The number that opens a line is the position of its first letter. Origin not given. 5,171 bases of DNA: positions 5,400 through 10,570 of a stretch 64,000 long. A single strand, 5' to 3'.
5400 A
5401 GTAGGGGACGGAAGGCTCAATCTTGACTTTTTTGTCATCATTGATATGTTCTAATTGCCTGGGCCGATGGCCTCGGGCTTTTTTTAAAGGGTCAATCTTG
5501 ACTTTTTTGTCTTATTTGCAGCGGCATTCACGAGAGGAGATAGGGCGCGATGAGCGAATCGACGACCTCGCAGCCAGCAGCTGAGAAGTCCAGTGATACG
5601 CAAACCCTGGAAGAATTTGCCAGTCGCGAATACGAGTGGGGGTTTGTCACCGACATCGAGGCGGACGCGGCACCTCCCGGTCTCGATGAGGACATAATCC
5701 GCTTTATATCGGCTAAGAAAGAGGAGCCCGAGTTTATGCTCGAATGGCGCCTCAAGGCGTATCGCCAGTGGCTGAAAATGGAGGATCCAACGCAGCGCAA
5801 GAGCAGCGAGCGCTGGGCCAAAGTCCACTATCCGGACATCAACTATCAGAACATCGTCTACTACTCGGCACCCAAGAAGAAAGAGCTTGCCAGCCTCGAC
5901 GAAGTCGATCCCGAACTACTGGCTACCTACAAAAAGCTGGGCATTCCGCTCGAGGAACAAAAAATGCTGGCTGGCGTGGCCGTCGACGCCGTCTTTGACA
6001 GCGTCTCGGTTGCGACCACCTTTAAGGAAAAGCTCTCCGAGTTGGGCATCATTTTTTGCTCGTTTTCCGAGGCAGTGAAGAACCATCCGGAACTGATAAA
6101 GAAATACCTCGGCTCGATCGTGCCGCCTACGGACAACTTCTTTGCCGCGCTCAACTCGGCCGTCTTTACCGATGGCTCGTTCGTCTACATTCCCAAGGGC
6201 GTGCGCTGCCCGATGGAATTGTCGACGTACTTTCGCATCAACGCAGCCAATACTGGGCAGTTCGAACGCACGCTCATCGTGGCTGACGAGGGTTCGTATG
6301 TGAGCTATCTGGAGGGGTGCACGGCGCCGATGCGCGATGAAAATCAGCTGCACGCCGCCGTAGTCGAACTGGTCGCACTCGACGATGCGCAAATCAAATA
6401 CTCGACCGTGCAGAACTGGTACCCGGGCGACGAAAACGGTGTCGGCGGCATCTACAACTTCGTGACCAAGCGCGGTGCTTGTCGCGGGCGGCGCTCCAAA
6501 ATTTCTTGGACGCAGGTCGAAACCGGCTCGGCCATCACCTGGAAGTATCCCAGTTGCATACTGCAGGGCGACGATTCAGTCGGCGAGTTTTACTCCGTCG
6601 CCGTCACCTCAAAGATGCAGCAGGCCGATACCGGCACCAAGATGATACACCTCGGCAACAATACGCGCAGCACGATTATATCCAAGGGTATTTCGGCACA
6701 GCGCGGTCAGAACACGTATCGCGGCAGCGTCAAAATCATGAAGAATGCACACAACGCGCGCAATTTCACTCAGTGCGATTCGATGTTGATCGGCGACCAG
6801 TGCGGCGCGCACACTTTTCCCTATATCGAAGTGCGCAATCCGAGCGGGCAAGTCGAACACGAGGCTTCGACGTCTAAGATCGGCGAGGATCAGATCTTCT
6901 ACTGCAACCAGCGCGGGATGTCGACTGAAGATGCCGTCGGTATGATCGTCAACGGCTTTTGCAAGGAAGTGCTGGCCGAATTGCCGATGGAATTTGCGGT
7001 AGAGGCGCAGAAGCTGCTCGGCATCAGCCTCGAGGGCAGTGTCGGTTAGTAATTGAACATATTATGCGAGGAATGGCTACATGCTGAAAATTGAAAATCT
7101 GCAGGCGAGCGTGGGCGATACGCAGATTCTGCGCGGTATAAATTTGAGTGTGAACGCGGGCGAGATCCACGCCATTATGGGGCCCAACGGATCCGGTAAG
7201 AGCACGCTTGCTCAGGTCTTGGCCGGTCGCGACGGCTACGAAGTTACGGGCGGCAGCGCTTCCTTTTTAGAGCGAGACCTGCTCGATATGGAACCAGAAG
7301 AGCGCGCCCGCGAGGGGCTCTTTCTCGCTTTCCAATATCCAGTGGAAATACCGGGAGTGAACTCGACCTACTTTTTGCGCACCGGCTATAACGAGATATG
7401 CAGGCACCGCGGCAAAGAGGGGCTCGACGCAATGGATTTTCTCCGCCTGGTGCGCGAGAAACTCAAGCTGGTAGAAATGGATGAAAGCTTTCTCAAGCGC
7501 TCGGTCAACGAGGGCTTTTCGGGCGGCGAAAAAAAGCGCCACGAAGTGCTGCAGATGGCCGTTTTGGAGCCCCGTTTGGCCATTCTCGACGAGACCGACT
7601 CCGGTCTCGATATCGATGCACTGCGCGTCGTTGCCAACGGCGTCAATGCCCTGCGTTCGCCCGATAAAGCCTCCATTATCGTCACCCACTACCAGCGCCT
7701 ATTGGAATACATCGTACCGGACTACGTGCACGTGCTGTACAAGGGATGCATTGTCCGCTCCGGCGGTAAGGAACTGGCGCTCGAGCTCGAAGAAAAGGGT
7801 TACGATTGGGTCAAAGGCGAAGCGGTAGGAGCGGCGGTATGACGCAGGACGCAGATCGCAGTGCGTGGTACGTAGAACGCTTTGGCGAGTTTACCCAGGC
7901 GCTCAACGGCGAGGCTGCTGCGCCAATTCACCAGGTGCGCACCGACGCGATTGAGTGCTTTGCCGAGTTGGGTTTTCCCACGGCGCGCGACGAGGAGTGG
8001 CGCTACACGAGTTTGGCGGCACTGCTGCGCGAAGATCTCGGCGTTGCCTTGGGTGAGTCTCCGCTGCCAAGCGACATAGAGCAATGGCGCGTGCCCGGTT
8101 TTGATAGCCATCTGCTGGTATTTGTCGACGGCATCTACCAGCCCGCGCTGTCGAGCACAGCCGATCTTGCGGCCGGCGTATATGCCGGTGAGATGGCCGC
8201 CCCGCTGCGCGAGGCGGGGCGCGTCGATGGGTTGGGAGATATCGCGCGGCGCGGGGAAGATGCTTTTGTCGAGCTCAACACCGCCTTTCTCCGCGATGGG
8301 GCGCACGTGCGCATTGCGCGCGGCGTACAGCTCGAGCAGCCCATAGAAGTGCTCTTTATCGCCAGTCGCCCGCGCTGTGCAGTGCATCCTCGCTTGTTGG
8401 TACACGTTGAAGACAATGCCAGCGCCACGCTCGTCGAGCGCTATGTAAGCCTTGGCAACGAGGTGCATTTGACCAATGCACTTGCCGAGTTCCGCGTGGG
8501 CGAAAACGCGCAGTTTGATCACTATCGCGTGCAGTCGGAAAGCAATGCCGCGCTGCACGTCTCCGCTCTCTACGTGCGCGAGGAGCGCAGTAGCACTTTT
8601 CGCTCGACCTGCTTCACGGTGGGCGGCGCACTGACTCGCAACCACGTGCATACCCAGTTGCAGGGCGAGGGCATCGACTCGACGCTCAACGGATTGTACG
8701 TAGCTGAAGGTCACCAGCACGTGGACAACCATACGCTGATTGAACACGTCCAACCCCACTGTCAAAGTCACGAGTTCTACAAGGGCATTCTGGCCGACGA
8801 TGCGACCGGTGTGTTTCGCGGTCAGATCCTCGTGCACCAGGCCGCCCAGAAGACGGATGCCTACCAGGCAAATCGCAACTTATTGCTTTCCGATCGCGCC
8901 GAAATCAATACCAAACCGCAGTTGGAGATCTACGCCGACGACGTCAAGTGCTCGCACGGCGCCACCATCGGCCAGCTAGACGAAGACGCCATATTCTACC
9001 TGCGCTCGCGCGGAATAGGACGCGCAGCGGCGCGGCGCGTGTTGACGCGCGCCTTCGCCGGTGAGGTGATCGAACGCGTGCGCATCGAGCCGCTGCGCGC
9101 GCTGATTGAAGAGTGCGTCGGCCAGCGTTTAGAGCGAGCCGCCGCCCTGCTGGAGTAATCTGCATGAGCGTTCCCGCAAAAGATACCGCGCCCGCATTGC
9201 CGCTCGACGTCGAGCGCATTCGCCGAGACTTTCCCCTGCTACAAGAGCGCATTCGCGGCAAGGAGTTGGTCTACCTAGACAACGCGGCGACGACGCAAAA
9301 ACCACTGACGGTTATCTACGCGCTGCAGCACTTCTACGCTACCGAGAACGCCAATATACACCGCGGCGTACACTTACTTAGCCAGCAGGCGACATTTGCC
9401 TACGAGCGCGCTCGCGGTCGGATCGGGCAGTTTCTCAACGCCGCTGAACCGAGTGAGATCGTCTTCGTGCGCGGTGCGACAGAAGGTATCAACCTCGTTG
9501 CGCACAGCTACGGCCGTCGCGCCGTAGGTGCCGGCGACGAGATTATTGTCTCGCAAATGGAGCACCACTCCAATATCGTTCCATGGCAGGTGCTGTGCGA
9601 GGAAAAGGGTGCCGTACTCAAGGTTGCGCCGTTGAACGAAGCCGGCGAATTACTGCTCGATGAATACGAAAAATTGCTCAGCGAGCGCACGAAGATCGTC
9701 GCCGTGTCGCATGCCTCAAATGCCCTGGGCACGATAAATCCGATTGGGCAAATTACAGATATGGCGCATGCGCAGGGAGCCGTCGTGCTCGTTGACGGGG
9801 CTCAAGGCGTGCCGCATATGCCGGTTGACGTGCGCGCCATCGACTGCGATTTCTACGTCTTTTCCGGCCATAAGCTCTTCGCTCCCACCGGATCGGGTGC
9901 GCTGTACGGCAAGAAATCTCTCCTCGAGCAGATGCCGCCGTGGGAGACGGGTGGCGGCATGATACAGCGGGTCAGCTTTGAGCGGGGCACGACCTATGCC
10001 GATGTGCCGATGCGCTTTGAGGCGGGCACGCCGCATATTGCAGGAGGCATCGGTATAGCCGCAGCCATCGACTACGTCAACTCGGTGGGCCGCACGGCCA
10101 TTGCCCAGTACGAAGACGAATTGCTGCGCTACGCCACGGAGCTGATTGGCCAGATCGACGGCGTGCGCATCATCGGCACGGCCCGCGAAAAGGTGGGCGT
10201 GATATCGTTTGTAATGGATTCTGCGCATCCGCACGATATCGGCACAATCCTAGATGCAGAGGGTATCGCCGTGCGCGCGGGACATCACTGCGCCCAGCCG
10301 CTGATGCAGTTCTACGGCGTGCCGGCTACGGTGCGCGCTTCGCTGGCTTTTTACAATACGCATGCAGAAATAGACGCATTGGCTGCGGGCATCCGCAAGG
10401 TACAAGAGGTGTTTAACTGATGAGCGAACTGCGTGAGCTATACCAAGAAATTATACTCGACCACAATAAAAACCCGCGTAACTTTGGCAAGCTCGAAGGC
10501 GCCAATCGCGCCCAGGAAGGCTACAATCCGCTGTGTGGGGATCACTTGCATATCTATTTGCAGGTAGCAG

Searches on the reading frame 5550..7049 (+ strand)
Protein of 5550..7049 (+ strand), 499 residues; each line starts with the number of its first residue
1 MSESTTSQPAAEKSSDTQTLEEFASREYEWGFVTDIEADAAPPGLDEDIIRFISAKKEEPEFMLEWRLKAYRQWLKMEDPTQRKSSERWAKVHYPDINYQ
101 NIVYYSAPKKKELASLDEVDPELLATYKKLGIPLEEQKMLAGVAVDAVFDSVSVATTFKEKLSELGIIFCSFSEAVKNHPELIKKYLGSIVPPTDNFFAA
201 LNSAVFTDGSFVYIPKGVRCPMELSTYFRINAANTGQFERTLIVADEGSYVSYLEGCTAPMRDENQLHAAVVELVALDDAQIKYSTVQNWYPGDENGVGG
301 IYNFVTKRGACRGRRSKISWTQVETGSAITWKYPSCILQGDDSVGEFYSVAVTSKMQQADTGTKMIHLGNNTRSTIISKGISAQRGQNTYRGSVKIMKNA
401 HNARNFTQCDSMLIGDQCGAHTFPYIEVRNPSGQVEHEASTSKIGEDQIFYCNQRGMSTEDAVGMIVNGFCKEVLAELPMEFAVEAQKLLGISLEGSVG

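Call 51: search_protein_families(library=pfam, proteins=[window:5550-7049:+], max_evalue=0.0001)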
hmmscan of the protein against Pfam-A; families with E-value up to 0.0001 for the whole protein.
window:5550-7049:+ (499 aa): 2 families
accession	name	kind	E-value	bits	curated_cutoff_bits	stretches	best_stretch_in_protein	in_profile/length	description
PF01458.23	SUFBD_core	-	3.1e-76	256.3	27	1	228-470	1-232/232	SUF system FeS cluster assembly, SufBD core domain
PF19295.5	SufBD_N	-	1.3e-12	48.2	23.5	1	150-220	97-166/172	SufBD protein N-terminal region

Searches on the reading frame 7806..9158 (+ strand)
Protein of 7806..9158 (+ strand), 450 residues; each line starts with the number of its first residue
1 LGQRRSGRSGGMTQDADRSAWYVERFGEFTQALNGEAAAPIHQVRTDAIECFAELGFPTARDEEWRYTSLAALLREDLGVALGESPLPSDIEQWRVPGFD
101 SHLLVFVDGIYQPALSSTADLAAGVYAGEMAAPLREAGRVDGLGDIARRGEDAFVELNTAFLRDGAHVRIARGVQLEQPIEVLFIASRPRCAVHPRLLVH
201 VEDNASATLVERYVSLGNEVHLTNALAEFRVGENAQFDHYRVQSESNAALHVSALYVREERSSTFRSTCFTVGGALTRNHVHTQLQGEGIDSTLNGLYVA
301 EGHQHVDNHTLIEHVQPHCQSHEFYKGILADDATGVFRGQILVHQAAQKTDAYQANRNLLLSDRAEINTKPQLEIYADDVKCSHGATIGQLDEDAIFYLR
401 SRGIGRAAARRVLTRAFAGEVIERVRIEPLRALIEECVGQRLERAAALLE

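Call 51: search_protein_families(library=pfam, proteins=[window:7806-9158:+], max_evalue=0.0001)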
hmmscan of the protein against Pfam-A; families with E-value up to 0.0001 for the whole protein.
window:7806-9158:+ (450 aa): 2 families
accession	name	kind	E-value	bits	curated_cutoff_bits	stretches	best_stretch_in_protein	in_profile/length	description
PF01458.23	SUFBD_core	-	5.1e-89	298.2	27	1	189-417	6-232/232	SUF system FeS cluster assembly, SufBD core domain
PF19295.5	SufBD_N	-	4.1e-24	85.6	23.5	1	21-182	6-172/172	SufBD protein N-terminal region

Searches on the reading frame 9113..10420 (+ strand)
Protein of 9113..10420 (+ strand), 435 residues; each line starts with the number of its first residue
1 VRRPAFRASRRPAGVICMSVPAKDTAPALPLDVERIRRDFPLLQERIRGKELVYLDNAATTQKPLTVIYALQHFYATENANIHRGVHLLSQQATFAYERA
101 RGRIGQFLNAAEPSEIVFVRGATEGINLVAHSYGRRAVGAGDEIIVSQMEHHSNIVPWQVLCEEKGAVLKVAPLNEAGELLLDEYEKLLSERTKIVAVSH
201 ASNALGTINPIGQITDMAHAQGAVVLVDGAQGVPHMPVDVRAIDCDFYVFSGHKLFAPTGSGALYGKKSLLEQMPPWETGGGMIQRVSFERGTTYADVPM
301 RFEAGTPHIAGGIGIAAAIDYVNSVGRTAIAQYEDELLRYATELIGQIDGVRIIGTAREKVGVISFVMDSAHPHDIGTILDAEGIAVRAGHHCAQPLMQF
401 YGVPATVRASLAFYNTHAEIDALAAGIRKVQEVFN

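Call 51: search_protein_families(library=pfam, proteins=[window:9113-10420:+], max_evalue=0.0001)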
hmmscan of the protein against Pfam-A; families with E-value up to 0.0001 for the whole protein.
window:9113-10420:+ (435 aa): 2 families
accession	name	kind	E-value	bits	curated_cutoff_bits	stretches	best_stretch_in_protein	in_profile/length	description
PF00266.25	Aminotran_5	-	2.2e-149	497.9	21.5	1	53-423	1-371/371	Aminotransferase class-V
PF00155.27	Aminotran_1_2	-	7.4e-07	29.1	19.7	1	98-230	45-187/361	Aminotransferase class I and II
